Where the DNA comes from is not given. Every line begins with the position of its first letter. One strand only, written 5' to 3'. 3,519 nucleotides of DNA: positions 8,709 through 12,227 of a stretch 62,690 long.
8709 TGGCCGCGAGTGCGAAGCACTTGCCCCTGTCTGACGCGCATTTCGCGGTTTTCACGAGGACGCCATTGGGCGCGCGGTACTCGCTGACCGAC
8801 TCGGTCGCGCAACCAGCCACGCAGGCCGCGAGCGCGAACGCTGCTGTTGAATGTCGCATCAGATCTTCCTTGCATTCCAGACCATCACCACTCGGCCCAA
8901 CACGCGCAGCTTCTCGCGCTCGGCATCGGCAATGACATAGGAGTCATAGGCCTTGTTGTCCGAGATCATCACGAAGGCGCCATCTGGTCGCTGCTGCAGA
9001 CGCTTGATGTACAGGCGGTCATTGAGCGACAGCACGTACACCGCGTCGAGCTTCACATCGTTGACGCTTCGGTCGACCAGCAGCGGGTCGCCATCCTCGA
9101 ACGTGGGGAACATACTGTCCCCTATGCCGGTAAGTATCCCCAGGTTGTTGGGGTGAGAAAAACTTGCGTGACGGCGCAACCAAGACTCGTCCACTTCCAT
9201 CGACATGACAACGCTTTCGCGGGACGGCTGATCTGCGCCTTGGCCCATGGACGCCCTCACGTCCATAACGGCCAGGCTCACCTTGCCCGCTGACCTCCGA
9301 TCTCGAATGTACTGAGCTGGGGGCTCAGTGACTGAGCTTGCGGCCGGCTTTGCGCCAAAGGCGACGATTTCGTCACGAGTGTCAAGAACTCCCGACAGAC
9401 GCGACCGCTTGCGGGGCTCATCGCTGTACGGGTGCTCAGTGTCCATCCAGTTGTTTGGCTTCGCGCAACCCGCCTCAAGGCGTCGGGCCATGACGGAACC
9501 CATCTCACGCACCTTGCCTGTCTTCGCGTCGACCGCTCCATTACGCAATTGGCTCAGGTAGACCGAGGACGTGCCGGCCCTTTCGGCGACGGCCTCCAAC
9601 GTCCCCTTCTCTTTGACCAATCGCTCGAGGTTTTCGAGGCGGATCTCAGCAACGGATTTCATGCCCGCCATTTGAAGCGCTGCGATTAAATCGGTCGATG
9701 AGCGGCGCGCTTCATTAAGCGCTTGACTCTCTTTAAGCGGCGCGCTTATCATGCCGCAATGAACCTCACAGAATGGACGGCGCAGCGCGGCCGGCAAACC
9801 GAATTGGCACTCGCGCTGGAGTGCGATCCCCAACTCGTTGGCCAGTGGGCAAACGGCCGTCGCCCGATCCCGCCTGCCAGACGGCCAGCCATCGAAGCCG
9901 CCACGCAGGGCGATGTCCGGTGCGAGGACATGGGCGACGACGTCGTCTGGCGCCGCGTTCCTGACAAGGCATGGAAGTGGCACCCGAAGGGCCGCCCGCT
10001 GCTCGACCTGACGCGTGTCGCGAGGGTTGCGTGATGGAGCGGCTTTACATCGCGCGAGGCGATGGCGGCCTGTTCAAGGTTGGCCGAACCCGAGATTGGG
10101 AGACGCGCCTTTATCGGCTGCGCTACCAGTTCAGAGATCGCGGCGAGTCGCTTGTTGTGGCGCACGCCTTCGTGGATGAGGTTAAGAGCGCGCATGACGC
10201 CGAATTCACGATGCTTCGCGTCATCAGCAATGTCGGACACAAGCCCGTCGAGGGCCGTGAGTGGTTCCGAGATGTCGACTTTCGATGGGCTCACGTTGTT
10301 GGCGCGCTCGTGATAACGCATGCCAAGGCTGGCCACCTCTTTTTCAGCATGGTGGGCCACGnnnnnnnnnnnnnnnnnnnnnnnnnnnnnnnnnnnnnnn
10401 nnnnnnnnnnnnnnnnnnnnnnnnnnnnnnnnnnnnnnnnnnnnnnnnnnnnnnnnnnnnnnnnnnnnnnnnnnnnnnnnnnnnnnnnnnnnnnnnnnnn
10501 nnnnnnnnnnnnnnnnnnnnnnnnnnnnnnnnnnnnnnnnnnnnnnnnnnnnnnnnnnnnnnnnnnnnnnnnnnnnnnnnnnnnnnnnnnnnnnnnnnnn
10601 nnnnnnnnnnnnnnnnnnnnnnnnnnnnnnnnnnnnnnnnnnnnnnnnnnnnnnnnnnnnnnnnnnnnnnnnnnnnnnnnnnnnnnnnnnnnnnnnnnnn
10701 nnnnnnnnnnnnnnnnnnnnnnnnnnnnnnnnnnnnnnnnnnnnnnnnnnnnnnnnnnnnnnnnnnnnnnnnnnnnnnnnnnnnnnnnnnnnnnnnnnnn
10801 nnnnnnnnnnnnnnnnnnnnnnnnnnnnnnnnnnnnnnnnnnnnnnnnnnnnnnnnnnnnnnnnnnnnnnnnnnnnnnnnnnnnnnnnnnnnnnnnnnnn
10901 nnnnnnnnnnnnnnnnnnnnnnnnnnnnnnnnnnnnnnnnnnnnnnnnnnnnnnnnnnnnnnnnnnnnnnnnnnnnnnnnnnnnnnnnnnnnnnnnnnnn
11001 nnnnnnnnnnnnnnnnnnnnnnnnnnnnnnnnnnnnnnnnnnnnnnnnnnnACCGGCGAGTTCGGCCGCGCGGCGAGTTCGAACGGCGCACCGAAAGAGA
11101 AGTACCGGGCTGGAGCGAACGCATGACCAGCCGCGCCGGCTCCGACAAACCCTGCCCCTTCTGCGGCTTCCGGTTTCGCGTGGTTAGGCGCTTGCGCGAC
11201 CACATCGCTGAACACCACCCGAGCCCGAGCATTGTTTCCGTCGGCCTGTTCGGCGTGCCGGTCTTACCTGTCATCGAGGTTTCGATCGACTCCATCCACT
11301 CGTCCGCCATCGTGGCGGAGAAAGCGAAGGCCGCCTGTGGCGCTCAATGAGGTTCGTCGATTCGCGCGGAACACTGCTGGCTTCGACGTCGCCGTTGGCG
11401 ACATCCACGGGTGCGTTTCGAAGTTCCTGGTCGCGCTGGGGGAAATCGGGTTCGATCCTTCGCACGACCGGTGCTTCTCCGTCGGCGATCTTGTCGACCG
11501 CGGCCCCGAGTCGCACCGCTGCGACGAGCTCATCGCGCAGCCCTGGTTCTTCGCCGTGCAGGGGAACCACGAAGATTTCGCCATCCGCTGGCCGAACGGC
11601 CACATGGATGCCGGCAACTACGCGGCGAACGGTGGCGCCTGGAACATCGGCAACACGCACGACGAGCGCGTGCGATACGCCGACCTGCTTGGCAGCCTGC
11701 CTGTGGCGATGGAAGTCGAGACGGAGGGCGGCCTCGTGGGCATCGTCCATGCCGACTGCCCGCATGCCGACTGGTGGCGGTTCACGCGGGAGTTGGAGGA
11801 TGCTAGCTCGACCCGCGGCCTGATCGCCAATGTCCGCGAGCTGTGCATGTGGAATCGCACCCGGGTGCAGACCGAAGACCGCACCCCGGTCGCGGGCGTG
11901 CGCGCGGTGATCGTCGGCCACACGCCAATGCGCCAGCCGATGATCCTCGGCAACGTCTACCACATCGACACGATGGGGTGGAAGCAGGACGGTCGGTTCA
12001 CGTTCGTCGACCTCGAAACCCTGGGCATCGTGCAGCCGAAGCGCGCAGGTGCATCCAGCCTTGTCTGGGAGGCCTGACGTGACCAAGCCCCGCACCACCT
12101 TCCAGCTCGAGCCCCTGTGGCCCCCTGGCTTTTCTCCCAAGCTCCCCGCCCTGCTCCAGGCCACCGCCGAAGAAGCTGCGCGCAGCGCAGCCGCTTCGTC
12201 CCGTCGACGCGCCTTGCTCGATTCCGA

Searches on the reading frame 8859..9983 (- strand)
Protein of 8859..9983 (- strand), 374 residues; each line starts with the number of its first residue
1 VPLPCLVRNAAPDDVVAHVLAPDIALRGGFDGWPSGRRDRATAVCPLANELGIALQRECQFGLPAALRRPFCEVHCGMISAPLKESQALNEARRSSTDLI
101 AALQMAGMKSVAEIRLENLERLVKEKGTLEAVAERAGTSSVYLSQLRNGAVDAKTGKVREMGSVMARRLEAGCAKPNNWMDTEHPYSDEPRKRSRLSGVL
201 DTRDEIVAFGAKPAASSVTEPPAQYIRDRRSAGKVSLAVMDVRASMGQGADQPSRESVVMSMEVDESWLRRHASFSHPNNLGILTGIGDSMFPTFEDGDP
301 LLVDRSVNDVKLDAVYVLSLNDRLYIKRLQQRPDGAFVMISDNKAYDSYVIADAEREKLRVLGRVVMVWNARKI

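Call 17: search_protein_families(library=phrogs, proteins=[window:8859-9983:-], max_evalue=0.0001)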
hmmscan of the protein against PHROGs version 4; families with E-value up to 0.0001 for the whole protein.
window:8859-9983:- (374 aa): 5 families
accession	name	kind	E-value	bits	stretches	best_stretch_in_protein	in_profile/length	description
phrog_4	-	transcription regulation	7.6e-34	118.3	1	108-372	126-339/400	transcriptional repressor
phrog_6201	-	transcription regulation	1.1e-24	87.6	1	261-372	6-118/121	CI-like repressor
phrog_12107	-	transcription regulation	3.1e-16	60.6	1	108-190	1-82/142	transcriptional repressor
phrog_811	-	DNA, RNA and nucleotide metabolism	1.4e-06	28.9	1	287-370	54-133/140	UmuD-like protein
phrog_5736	-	transcription regulation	2.6e-05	25.4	1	112-191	4-76/133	transcriptional regulator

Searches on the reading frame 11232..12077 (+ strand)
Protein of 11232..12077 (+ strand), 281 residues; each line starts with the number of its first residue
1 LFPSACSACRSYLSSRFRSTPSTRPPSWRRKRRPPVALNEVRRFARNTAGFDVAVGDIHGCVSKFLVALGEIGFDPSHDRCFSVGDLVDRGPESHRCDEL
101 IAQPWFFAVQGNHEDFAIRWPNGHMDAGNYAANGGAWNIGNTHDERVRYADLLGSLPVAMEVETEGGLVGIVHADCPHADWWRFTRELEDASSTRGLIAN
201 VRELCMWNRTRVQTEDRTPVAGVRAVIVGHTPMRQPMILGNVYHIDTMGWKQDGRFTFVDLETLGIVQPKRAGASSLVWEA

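Call 18: search_protein_families(library=phrogs, proteins=[window:11232-12077:+], max_evalue=0.0001)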
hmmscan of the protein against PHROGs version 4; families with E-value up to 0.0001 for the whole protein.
window:11232-12077:+ (281 aa): 3 families
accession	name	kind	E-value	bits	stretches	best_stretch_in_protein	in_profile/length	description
phrog_246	-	other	8.2e-63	213.9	1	39-271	165-392/417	NinI-like serine-threonine phosphatase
phrog_9096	-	unknown function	3.9e-20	73.4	1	54-147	17-110/157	-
phrog_20114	-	other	1.1e-11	46.2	1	55-118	8-74/131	phosphoesterase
